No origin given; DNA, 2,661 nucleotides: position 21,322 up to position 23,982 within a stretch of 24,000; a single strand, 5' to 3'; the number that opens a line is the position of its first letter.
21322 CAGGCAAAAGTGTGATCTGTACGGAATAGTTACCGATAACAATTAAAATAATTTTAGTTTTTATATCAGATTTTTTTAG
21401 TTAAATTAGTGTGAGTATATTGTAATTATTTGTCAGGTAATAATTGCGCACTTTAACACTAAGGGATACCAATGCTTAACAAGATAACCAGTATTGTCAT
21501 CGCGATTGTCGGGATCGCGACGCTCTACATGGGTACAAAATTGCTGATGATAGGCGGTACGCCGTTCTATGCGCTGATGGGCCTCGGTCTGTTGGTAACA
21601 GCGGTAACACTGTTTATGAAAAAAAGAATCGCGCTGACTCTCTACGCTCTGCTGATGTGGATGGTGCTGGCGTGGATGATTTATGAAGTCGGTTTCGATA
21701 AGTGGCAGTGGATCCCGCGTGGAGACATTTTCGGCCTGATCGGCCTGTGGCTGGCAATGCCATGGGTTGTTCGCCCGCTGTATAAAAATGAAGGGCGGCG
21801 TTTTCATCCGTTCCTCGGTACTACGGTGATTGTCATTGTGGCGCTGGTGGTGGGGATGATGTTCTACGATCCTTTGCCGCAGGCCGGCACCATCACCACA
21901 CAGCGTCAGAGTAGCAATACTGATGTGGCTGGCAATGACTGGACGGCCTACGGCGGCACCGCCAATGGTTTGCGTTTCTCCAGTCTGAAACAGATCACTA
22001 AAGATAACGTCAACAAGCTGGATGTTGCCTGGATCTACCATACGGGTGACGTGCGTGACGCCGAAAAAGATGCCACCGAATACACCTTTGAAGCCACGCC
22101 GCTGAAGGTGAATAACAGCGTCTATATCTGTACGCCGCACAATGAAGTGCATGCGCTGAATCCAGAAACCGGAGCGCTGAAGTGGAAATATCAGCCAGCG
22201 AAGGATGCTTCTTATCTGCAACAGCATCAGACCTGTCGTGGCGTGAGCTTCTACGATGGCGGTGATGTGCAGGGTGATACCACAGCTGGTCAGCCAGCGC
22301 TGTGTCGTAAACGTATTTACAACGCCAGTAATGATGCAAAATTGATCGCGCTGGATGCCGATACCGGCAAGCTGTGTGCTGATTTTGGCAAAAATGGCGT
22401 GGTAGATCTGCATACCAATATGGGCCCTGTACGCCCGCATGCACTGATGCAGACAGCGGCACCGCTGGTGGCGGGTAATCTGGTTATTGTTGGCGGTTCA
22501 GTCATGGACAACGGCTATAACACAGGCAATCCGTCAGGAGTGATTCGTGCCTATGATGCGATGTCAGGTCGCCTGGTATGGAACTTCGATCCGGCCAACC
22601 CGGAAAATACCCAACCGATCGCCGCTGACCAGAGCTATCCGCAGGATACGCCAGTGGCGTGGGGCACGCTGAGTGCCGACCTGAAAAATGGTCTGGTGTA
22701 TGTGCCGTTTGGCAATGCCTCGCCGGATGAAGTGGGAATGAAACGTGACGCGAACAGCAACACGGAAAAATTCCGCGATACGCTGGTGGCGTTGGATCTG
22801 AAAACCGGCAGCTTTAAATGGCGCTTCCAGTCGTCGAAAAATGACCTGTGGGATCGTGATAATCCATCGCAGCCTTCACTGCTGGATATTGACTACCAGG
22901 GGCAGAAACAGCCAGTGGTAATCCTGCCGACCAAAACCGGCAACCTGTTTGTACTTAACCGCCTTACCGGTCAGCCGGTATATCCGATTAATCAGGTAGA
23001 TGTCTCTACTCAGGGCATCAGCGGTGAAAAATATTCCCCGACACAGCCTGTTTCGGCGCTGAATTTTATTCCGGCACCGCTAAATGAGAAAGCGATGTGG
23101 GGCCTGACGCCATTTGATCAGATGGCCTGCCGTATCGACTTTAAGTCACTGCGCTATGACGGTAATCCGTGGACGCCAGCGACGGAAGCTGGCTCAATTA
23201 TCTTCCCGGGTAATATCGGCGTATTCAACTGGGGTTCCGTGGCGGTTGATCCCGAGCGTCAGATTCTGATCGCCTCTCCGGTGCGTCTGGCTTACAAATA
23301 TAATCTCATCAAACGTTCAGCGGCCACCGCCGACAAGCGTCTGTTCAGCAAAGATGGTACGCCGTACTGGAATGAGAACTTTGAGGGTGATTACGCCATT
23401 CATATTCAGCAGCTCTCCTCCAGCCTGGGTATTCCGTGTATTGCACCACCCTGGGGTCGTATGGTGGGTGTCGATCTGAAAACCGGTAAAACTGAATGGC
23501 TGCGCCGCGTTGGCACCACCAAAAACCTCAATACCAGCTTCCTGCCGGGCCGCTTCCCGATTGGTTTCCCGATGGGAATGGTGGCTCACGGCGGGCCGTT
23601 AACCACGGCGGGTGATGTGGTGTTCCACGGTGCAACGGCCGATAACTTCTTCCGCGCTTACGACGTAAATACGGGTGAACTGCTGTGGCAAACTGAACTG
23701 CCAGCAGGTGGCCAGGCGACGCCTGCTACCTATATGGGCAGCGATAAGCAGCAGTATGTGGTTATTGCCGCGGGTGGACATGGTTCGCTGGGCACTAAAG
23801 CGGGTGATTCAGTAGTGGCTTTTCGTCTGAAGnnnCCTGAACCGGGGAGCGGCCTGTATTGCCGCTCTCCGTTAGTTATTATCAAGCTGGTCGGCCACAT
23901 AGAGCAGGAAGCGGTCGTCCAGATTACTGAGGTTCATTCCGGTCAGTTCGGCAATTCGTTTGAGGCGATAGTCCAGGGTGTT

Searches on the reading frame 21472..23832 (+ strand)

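Call 76: search_protein_families(library=pfam, proteins=[window:21472-23832:+], max_evalue=0.00001)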
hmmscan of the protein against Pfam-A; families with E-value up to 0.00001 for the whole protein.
window:21472-23832:+ (787 aa): 3 families
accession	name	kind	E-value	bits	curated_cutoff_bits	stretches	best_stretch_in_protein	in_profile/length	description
PF01011.28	PQQ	-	8.2e-209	695.6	26.7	1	157-763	1-595/595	Glucose/ethanol/alcohol dehydrogenase, beta-propeller domain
PF13360.13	PQQ_2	-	9.3e-21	75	27.6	1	210-384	30-156/233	Outer membrane protein assembly factor BamB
PF13570.13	Beta-prop_ACSF4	-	2e-08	34.4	133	0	212-241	143-172/329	Beta-alanine-activating enzyme, beta-propeller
